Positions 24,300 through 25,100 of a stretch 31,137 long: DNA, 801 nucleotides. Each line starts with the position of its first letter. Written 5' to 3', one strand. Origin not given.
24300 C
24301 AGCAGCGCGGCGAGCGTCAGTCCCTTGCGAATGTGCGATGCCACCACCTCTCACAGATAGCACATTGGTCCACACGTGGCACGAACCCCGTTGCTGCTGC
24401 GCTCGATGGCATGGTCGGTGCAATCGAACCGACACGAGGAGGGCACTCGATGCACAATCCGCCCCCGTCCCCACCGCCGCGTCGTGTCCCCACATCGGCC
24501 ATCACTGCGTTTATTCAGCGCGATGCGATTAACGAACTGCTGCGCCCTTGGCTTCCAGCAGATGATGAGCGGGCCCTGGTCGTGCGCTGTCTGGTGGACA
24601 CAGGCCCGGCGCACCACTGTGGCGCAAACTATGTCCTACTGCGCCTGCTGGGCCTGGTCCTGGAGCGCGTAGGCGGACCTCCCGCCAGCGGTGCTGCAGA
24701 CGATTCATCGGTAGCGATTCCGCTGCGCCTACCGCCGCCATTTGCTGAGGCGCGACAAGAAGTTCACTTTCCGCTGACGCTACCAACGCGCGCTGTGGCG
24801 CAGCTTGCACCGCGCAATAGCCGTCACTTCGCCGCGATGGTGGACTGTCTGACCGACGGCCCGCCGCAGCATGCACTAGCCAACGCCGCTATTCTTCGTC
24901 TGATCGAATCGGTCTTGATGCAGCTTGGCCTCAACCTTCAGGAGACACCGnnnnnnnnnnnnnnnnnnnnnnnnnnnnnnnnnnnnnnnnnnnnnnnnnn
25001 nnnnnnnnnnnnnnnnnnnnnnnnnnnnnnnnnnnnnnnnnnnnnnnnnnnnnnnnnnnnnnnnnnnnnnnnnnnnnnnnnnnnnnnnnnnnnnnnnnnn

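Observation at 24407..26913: Candidate undescribed transport system: two unknown soluble proteins translationally coupled to an ArsB/NhaD-type permease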

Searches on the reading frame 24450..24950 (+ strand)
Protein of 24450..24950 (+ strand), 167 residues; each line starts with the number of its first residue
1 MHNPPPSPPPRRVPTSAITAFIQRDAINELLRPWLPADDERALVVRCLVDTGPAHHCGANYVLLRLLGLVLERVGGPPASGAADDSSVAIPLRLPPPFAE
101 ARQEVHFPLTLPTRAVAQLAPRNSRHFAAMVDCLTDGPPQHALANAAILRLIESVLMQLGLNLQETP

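Call 6: search_protein_families(library=pfam, proteins=[window:24450-24950:+], max_evalue=1)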
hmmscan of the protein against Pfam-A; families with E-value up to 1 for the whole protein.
window:24450-24950:+ (167 aa): 0 families

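Call 7: search_protein_families(library=ncbifam, proteins=[window:24450-24950:+], max_evalue=1)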
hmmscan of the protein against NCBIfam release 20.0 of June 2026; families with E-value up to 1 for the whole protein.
window:24450-24950:+ (167 aa): 0 families

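Call 9: find_homologous_proteins(query=window:24450-24950:+)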
Query window:24450-24950:+ (167 aa): 287 proteins with E <= 0.001 among 570 candidates; the best 120 are listed.
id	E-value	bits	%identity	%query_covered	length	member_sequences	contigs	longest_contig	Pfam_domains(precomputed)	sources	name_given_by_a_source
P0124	1.0e-102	359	98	100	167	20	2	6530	-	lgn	-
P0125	4.7e-80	286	80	92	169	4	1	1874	-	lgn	-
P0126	6.7e-66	240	68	100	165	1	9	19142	-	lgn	-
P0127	5.9e-53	197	63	90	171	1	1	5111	-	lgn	-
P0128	1.1e-50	190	59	93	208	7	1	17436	-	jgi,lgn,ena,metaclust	metaclust:\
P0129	6.1e-48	181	59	93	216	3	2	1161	-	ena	-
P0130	1.7e-47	180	62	84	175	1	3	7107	-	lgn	-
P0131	2.0e-47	179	59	93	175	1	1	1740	-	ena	-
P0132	3.0e-46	176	58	93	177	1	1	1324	-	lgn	-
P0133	9.4e-46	174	57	93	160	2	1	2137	-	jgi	jgi:hypothetical protein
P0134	1.4e-45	173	57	83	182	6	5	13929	-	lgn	-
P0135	1.5e-45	173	63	86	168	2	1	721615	-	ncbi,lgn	ncbi:MAG: hypothetical protein U1A78_30110 [Polyangia bacterium]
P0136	2.1e-45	173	55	87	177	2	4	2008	-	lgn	-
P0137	2.9e-45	172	60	87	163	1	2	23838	-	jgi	jgi:hypothetical protein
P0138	2.0e-44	170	54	91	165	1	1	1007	-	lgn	-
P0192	1.8e-38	150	53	93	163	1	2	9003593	-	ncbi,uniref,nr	ncbi:hypothetical protein [Corallococcus macrosporus]|uniref:Uncharacterized protein n=2 Tax=Myxococ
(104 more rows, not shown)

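Call 28: predict_structure(alignment_id=A2)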
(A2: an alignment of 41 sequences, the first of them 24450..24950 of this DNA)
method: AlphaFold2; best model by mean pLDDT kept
length: 167 residues; sequences in the alignment: 41
mean_pLDDT: 91.8   pTM: 0.85
mean pLDDT of the five models: 91.8, 90.8, 89.7, 88.8, 88.3
residues with pLDDT >= 90: 125; 70-90: 35; 50-70: 7; < 50: 0
segments of 3 or more residues with pLDDT < 50: none
pLDDT, mean of each block of 10 residues (from residue 1): 81 92 98 96 97 96 98 89 80 85 87 97 98 95 98 94 76
secondary structure, 60 per line:
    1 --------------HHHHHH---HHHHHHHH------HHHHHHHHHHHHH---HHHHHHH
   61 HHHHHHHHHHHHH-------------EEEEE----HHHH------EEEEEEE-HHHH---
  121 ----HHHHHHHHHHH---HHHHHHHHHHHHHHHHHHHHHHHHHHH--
elements in order: H15-20 H24-31 H38-50 H54-73 E87-91 H96-99 E106-112 H114-117 H125-135 H139-165

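Call 31: fold_search(model_id=the predicted structure, library=pdb)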
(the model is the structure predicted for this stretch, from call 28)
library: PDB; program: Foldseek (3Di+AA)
matches with E <= 10: 69; with E <= 0.001: 0
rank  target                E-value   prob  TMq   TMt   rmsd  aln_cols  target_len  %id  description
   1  5hy3_A                8.7e-01  0.08  0.18  0.14  14.0       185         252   12  Crystal structure of Escherichia coli toxin LsoA in complex with T4 phage antitoxin Dmd (released 2016-06-22)
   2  1ow4_B                1.4e+00  0.06  0.15  0.20  13.8       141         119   12  Crystal structure of a pheromone binding protein from the cockroach Leucophaea maderae in complex with the fluorescent (released 2003-08-05)
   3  1ow4_A                2.1e+00  0.05  0.14  0.19  13.9       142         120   13  Crystal structure of a pheromone binding protein from the cockroach Leucophaea maderae in complex with the fluorescent (released 2003-08-05)
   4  4k84_A                2.1e+00  0.02  0.15  0.13  18.1       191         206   15  Crystal structure of human ceramide-1-phosphate transfer protein (CPTP) in complex with 16:0 ceramide-1-phosphate (16: (released 2013-07-17)
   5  7pnx_F                2.8e+00  0.02  0.13  0.12  18.9       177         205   14  Assembly intermediate of human mitochondrial ribosome small subunit without mS37 in complex with RBFA and METTL15 conf (released 2022-06-15)
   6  4k85_A                3.0e+00  0.02  0.15  0.14  17.4       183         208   15  Crystal structure of human ceramide-1-phosphate transfer protein (CPTP) in complex with 12:0 Ceramide-1-Phosphate (12: (released 2013-07-17)
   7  7ubj_A                3.1e+00  0.04  0.19  0.21  16.2       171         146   10  Transcription antitermination factor Qlambda, type-I crystal (released 2022-09-28)
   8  5faw_B                3.1e+00  0.03  0.14  0.04  16.9       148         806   13  T502A mutant of choline TMA-lyase (released 2016-09-28)
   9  7ubj_B                3.3e+00  0.03  0.19  0.21  17.2       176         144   10  Transcription antitermination factor Qlambda, type-I crystal (released 2022-09-28)
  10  6rza_X                3.3e+00  0.02  0.18  0.17  16.9       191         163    8  Cryo-EM structure of the human inner arm dynein DNAH7 microtubule binding domain bound to microtubules (released 2019-07-10)
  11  1org_A                3.5e+00  0.05  0.18  0.23  14.6       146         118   11  The crystal structure of a pheromone binding protein from the cockroach Leucophaea maderae reveals a new mechanism of  (released 2003-08-05)
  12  8uy7_A                3.5e+00  0.04  0.16  0.04  20.1       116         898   10  Magnesium transporter MgtA dimer from E. coli in 5 mM MgCl2 (released 2024-11-27)
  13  8pi8_B                3.5e+00  0.02  0.15  0.15  16.5       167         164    8  DNA binding domain of HNF-1A bound to P2-HNF4A promoter DNA (released 2024-06-19)
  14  3a4h                  3.7e+00  0.03  0.18  0.09  13.3       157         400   15  Structure of cytochrome P450 vdh from Pseudonocardia autotrophica (orthorhombic crystal form) (released 2010-07-14)
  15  4izm_A                3.9e+00  0.01  0.12  0.06  23.4       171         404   13  Crystal structure of GltPh L66C-S300C mutant crosslinked with divalent mercury (released 2013-04-10)
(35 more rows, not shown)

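Call 34: search_solved_structures(query=A2, max_evalue=10)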
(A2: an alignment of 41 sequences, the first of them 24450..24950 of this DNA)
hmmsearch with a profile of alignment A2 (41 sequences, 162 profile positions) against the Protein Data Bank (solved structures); distinct sequences matched with E-value up to 10: 16.
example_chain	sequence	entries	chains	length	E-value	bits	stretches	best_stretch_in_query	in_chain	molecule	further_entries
6s9p_A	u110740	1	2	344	0.0087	19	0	91-130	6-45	internal Lock2 fused to target peptide KRKAKITWKR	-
6s9o_A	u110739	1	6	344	0.016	18.1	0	91-130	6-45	designed Armadillo repeat protein with internal Lock1 fused to target peptide KRKRKLKFKR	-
6s9m_A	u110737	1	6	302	0.099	15.6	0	91-130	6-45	Lock2_KRKRKAKITW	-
6s9n_A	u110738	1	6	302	0.099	15.6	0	91-130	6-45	Lock2_KRKRKAKLSF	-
5mfl_A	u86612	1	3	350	0.2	14.6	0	91-130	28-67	(KR)5_GS10_YIIIM6AII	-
5mfm_A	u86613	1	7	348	0.21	14.5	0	91-130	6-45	YIIIM6AII_GS11_(KR)5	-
6s9l_A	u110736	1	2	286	0.21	14.5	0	91-130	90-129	KR4KLSF Lock1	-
5mfm_C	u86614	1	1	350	0.22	14.5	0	91-130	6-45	Importin subunit alpha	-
5aei_A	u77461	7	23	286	0.29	14.1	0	91-130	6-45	DESIGNED ARMADILLO REPEAT PROTEIN YIIIM5AII | YIIIM5AII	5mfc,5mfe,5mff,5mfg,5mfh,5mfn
7dl2_E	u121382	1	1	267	0.89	12.5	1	38-130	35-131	TBC1 domain family member 7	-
4z6y_B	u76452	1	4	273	0.93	12.4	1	38-130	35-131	TBC1 domain family member 7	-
5ejc_A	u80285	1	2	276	0.95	12.4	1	38-130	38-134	TBC1 domain family member 7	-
3qwl_A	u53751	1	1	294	1.1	12.2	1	38-130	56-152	TBC1 domain family member 7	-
2jzy_A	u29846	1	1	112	1.1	12.1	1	40-67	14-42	Transcriptional regulatory protein PcoR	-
9ce3_E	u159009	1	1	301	1.1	12.1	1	38-130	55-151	TBC1 domain family member 7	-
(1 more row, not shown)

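Call 49: search_protein_representatives(alignment_id=A2)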
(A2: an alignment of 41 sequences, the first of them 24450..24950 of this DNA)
Query: 41 sequences, 162 profile positions. Proteins with E-value up to 0.001 (for the whole library): 102; up to 1e-10: 73; up to 1e-30: 41. The best 102 are listed.
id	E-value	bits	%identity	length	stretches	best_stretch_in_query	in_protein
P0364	8.5e-60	217.4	-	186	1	3-157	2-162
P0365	3.3e-57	209.0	-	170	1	2-157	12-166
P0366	2.9e-56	205.9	-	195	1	6-157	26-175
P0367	5.3e-54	198.6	-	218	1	6-157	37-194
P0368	6.6e-54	198.3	-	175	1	12-159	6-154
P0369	1.8e-53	196.9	-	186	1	5-157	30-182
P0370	5.7e-53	195.2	-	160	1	4-158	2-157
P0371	7.1e-53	194.9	-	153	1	11-158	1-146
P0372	2.9e-51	189.6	-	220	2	78-152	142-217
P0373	2.6e-49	183.3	-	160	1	3-158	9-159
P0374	9.1e-49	181.5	-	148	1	15-156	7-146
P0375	5.4e-47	175.8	-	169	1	6-159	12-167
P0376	2.4e-46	173.6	-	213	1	8-155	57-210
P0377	5.5e-46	172.5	-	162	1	12-159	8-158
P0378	5.7e-46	172.5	-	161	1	2-158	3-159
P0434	1.5e-11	60.6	-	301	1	22-152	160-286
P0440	1.5e-09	54.0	-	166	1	30-158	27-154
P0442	8.6e-09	51.6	-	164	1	29-156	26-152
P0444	3.0e-08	49.8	-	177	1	17-157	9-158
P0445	3.1e-08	49.8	-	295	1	9-151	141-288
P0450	3.1e-07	46.5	-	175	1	23-156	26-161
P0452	9.1e-07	45.0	-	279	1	42-155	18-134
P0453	2.0e-06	43.9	-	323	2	29-76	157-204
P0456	1.7e-05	40.9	-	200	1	21-159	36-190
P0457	5.9e-05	39.1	-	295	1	37-155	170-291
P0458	1.0e-04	38.4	-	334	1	30-158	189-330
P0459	1.2e-04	38.1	-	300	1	29-155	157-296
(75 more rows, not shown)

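Call 50: search_protein_families(library=pfam, proteins=[P0434, P0445, P0457, P0458, P0459, P0453, P0452, P0440, P0444, P0456], max_evalue=0.01)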
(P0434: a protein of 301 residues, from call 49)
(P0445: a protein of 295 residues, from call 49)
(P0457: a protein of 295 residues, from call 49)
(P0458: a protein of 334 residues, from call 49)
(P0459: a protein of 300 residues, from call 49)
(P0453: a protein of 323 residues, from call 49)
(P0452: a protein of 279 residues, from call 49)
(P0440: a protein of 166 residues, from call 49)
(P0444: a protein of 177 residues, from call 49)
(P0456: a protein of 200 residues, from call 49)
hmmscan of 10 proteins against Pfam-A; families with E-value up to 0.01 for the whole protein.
P0434 (301 aa): 0 families

P0445 (295 aa): 1 family
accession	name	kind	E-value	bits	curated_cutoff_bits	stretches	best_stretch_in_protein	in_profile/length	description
PF00072.30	Response_reg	-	2.4e-07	31.3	30.2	1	5-123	1-107/111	Response regulator receiver domain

P0457 (295 aa): 1 family
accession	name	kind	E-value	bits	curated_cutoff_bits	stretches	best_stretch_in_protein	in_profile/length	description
PF00072.30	Response_reg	-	6e-06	26.8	30.2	1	5-124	1-107/111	Response regulator receiver domain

P0458 (334 aa): 0 families

P0459 (300 aa): 1 family
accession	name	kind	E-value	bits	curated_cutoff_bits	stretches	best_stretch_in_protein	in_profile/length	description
PF00072.30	Response_reg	-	5.2e-05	23.8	30.2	1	7-109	2-99/111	Response regulator receiver domain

P0453 (323 aa): 1 family
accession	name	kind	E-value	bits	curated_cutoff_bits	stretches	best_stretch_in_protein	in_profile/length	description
PF00072.30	Response_reg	-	4.5e-09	36.9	30.2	1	6-114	2-104/111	Response regulator receiver domain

P0452 (279 aa): 0 families

P0440 (166 aa): 1 family
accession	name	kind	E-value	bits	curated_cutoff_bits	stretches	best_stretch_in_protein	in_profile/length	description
PF00525.23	Crystallin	-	0.0039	17.7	23.2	0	97-120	10-33/56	Alpha crystallin A chain, N terminal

P0444 (177 aa): 0 families

P0456 (200 aa): 0 families

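Call 52: find_encoding_contigs(protein=P0445, flank=6000, max_places=3)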
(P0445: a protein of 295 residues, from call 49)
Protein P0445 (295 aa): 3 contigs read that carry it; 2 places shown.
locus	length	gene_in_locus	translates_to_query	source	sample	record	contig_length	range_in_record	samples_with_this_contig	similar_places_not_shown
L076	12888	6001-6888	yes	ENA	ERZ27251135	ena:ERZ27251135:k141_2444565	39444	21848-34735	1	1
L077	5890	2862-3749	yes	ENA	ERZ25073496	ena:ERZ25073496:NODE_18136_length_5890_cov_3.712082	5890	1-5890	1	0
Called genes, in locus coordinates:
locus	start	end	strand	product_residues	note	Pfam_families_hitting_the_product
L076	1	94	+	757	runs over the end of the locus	-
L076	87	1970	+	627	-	-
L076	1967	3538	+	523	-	-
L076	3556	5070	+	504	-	PF00072:Response_reg (weak), PF00158:Sigma54_activat, PF13191:AAA_16 (faint), PF14532:Sigma54_activ_2, PF01078:Mg_chelatase (faint), PF07728:AAA_5, PF25601:AAA_lid_14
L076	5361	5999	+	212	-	-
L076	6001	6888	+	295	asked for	PF00072:Response_reg (weak)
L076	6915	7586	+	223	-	-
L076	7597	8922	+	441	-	PF00939:Na_sulph_symp (weak), PF03600:CitMHS, PF00939:Na_sulph_symp (weak)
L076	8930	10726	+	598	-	PF00664:ABC_membrane, PF02463:SMC_N (weak), PF00005:ABC_tran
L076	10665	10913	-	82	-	-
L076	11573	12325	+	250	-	-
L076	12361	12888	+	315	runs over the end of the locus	PF00072:Response_reg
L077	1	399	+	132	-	?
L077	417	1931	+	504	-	PF00072:Response_reg (weak), PF00158:Sigma54_activat, PF13191:AAA_16 (faint), PF14532:Sigma54_activ_2, PF01078:Mg_chelatase (faint), PF07728:AAA_5, PF25601:AAA_lid_14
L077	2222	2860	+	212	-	-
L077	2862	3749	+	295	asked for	PF00072:Response_reg (weak)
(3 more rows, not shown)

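Call 53: find_encoding_contigs(protein=P0453, flank=6000, max_places=3)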
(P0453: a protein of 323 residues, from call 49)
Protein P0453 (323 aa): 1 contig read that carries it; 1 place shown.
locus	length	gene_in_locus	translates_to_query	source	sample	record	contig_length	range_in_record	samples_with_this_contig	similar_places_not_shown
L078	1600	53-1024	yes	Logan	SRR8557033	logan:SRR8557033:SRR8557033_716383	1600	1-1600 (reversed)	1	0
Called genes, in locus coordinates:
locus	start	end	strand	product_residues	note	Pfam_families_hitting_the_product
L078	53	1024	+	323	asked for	PF00072:Response_reg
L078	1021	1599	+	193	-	?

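Call 54: find_encoding_contigs(protein=P0442, flank=6000, max_places=3)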
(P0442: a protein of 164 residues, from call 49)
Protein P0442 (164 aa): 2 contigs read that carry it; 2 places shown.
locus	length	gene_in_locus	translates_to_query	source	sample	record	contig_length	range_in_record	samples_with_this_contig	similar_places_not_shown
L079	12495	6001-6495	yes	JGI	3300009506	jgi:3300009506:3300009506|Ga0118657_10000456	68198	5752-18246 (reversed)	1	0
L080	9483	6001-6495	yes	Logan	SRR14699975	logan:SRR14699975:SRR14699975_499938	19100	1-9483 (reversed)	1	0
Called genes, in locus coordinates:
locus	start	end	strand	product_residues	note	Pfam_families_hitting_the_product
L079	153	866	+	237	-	PF16231:DUF4890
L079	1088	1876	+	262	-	PF01381:HTH_3, PF12844:HTH_19 (weak), PF13560:HTH_31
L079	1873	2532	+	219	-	-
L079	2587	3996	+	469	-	PF03600:CitMHS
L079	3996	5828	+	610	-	PF00664:ABC_membrane, PF00005:ABC_tran, PF02463:SMC_N (weak)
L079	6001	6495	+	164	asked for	-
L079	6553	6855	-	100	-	PF14242:DUF4342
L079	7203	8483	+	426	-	PF01841:Transglut_core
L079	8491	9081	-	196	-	PF07617:DUF1579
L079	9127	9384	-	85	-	-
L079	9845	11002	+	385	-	-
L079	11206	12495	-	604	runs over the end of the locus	PF00330:Aconitase, PF00694:Aconitase_C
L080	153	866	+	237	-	PF16231:DUF4890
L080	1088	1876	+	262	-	PF01381:HTH_3, PF12844:HTH_19 (weak), PF13560:HTH_31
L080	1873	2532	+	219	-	-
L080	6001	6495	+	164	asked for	-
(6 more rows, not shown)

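Call 58: search_protein_families(library=padloc, proteins=[window:24450-24950:+], max_evalue=0.01)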
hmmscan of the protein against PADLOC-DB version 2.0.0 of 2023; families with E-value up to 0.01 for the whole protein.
window:24450-24950:+ (167 aa): 0 families

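Call 74: find_encoding_contigs(protein=P0440, flank=6000, max_places=2)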
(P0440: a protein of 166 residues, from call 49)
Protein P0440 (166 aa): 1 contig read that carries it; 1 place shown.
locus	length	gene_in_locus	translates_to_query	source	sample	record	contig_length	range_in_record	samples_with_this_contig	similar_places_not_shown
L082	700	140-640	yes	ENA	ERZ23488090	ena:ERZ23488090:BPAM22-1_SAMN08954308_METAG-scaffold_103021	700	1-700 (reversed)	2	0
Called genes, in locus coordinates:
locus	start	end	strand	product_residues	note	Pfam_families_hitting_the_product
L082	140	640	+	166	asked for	-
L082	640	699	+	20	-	?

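Call 75: find_encoding_contigs(protein=P0444, flank=6000, max_places=2)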
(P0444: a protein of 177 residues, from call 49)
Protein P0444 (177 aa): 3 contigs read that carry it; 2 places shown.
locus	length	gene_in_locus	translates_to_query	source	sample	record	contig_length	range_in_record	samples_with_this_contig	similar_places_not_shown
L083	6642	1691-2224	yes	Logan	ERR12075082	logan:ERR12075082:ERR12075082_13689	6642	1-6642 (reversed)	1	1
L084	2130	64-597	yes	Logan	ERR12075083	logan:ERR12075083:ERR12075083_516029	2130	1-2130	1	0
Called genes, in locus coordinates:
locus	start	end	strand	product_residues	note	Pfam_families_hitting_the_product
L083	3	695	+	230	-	?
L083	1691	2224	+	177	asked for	-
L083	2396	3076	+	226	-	-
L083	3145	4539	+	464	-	PF03600:CitMHS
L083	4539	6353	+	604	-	PF00664:ABC_membrane, PF02463:SMC_N (faint), PF00005:ABC_tran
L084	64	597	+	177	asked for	-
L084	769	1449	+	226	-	-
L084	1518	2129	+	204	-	?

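Call 76: find_encoding_contigs(protein=P0434, flank=6000, max_places=2)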
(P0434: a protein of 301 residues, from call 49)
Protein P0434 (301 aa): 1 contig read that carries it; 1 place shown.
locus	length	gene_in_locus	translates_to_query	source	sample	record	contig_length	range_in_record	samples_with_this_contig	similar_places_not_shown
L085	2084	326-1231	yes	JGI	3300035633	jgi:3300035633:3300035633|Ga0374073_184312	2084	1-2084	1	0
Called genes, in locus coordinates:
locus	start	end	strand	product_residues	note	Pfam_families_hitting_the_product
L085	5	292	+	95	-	PF02040:ArsB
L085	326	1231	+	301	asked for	-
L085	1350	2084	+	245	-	?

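Call 77: search_protein_families(library=ncbifam, proteins=[L076:8930-10726:+, L083:4539-6353:+, L079:3996-5828:+, L076:5361-5999:+, L076:7597-8922:+, L083:3145-4539:+, L079:2587-3996:+], max_evalue=0.00001)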
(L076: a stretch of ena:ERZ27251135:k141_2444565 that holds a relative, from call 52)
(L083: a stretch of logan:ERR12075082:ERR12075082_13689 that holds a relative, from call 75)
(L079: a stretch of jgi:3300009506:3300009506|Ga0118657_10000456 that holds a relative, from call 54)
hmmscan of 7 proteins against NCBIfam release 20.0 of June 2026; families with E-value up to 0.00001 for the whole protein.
L076:8930-10726:+ (598 aa): 184 families (the best 25 are shown)
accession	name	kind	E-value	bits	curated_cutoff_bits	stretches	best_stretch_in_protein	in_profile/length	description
TIGR03796.1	NHLM_micro_ABC1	equivalog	2e-83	280.8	853.3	1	29-589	154-708/710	NHLP family bacteriocin export ABC transporter peptidase/permease/ATPase subunit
TIGR02203.1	MsbA_lipidA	equivalog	2.4e-83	280.6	602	1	30-592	13-568/572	lipid A export permease/ATP-binding protein MsbA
TIGR02204.1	MsbA_rel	hypoth_equivalog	1.9e-81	274.4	780.4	1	21-591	9-573/576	ABC transporter, permease/ATP-binding protein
NF052233.1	CphA_assoc_ABC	equivalog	1.5e-77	261.6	880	1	22-591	176-741/766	cyanophycin metabolism-associated ABC transporter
TIGR00958.1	3a01208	subfamily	1.9e-77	261.2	874.6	1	28-589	159-710/711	antigen peptide transporter 2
TIGR03375.1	type_I_sec_LssB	subfamily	2.7e-76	257.3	693.1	1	79-580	195-689/696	type I secretion system permease/ATPase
NF010178.0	PRK13657.1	equivalog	1.1e-75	255.3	733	1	14-590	3-567/588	glucan ABC transporter ATP-binding protein/ permease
TIGR01193.1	bacteriocin_ABC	subfamily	3.6e-75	253.9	523.85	1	33-589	159-705/708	peptide cleavage/export ABC transporter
TIGR01846.1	type_I_sec_HlyB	subfamily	5.4e-75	253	725.55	1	74-590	176-689/694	type I secretion system permease/ATPase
NF045513.1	HepA_fam_ABC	equivalog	1.3e-74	251.7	725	1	77-586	99-602/610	heterocyst formation ABC transporter subunit HepA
TIGR03797.1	NHLM_micro_ABC2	equivalog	1.2e-70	238.8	709.4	1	22-590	127-682/686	NHLP bacteriocin export ABC transporter permease/ATPase subunit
TIGR02857.1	CydD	equivalog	4e-68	230.7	435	1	30-564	2-528/529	thiol reductant ABC exporter subunit CydD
NF008381.0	PRK11176.1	equivalog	2.5e-65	221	867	1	16-592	11-578/582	lipid A ABC transporter ATP-binding protein/permease MsbA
NF008055.0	PRK10789.1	equivalog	4.6e-63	213.6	845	1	35-587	20-565/590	SmdA family multidrug ABC transporter permease/ATP-binding protein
TIGR01192.1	chvA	subfamily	7.3e-57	193.3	585.4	1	20-590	9-567/585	glucan export ABC transporter ATP-binding protein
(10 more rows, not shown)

L083:4539-6353:+ (604 aa): 188 families (the best 25 are shown)
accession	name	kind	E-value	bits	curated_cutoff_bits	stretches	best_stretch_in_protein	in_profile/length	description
TIGR01193.1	bacteriocin_ABC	subfamily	1.3e-82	278.5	523.85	1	72-594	201-706/708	peptide cleavage/export ABC transporter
TIGR03796.1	NHLM_micro_ABC1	equivalog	1.6e-79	268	853.3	1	23-593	147-708/710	NHLP family bacteriocin export ABC transporter peptidase/permease/ATPase subunit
NF045513.1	HepA_fam_ABC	equivalog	2.5e-79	267.3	725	1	24-590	48-602/610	heterocyst formation ABC transporter subunit HepA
TIGR03375.1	type_I_sec_LssB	subfamily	1.8e-77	261.3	693.1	1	76-583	197-688/696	type I secretion system permease/ATPase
TIGR03797.1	NHLM_micro_ABC2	equivalog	2.8e-77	260.8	709.4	1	22-594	135-682/686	NHLP bacteriocin export ABC transporter permease/ATPase subunit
NF052233.1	CphA_assoc_ABC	equivalog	7.7e-74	249.4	880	1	29-597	187-743/766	cyanophycin metabolism-associated ABC transporter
TIGR02204.1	MsbA_rel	hypoth_equivalog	2.6e-72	244.3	780.4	1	30-593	22-571/576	ABC transporter, permease/ATP-binding protein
TIGR01846.1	type_I_sec_HlyB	subfamily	3.7e-72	243.7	725.55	1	82-596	193-691/694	type I secretion system permease/ATPase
TIGR02203.1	MsbA_lipidA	equivalog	5.2e-71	239.8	602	1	27-596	15-568/572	lipid A export permease/ATP-binding protein MsbA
TIGR00958.1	3a01208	subfamily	1.3e-70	238.6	874.6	1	21-593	156-710/711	antigen peptide transporter 2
TIGR02857.1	CydD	equivalog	6e-68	230.1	435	2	348-567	312-527/529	thiol reductant ABC exporter subunit CydD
NF010178.0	PRK13657.1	equivalog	1.7e-67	228.2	733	1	16-597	10-570/588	glucan ABC transporter ATP-binding protein/ permease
TIGR01842.1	type_I_sec_PrtD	subfamily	3.9e-58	197.3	510.15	1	250-582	224-539/544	type I secretion system permease/ATPase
NF008364.0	PRK11160.1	equivalog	3.1e-56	191.1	630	1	121-595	113-573/575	heme ABC transporter ATP-binding protein/permease CydC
NF008381.0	PRK11176.1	equivalog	3.1e-56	191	867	1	27-595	26-577/582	lipid A ABC transporter ATP-binding protein/permease MsbA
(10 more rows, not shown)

L079:3996-5828:+ (610 aa): 185 families (the best 25 are shown)
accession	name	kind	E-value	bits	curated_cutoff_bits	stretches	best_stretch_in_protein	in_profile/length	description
TIGR02203.1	MsbA_lipidA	equivalog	6.8e-72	242.7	602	1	84-590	69-567/572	lipid A export permease/ATP-binding protein MsbA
TIGR03375.1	type_I_sec_LssB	subfamily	1.1e-69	235.5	693.1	1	94-576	213-686/696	type I secretion system permease/ATPase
TIGR03797.1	NHLM_micro_ABC2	equivalog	3.5e-68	230.7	709.4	1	26-592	135-685/686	NHLP bacteriocin export ABC transporter permease/ATPase subunit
TIGR03796.1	NHLM_micro_ABC1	equivalog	9.6e-68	229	853.3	1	15-589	141-709/710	NHLP family bacteriocin export ABC transporter peptidase/permease/ATPase subunit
TIGR02857.1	CydD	equivalog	1.3e-66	225.7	435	1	38-563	12-528/529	thiol reductant ABC exporter subunit CydD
NF010178.0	PRK13657.1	equivalog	2.4e-66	224.4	733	1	39-592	29-570/588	glucan ABC transporter ATP-binding protein/ permease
TIGR02204.1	MsbA_rel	hypoth_equivalog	3.4e-64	217.5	780.4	1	89-592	77-575/576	ABC transporter, permease/ATP-binding protein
NF052233.1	CphA_assoc_ABC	equivalog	2.5e-61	208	880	1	24-593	180-744/766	cyanophycin metabolism-associated ABC transporter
TIGR01846.1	type_I_sec_HlyB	subfamily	6.2e-60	203.2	725.55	1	47-592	157-692/694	type I secretion system permease/ATPase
NF008379.0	PRK11174.1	equivalog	2.2e-59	201.7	684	1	267-593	271-585/588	heme ABC transporter permease/ATP-binding protein CydD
NF045513.1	HepA_fam_ABC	equivalog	1.5e-58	198.7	725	1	367-583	386-600/610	heterocyst formation ABC transporter subunit HepA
TIGR01193.1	bacteriocin_ABC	subfamily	3.4e-56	191.1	523.85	1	74-590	201-707/708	peptide cleavage/export ABC transporter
TIGR00958.1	3a01208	subfamily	2.2e-55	188.2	874.6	1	95-589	226-711/711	antigen peptide transporter 2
TIGR01192.1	chvA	subfamily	3.5e-55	187.7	585.4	1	41-591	31-569/585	glucan export ABC transporter ATP-binding protein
TIGR02868.1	CydC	equivalog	4.5e-55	187.3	329.05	1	109-552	92-530/530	thiol reductant ABC exporter subunit CydC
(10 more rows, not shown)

L076:5361-5999:+ (212 aa): 0 families

L076:7597-8922:+ (441 aa): 2 families
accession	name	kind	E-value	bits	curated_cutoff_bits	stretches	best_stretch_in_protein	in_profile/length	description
NF040989.1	MamN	equivalog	3.8e-45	154.4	500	1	10-439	8-434/437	magnetosome biogenesis transporter MamN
NF038006.1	NhaD_1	equivalog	6.5e-09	35.3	80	1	61-185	47-166/405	sodium:proton antiporter NhaD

L083:3145-4539:+ (464 aa): 2 families
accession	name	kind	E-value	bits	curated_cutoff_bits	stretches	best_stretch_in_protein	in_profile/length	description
NF040989.1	MamN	equivalog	4.8e-35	121.1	500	1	9-416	6-386/437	magnetosome biogenesis transporter MamN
TIGR00785.1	dass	subfamily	8.5e-08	31.3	198.6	0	245-454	15-218/444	DASS family sodium-coupled anion symporter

L079:2587-3996:+ (469 aa): 1 family
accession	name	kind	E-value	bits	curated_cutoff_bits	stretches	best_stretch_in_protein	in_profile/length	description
NF040989.1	MamN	equivalog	1.1e-21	77.1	500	2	314-427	278-391/437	magnetosome biogenesis transporter MamN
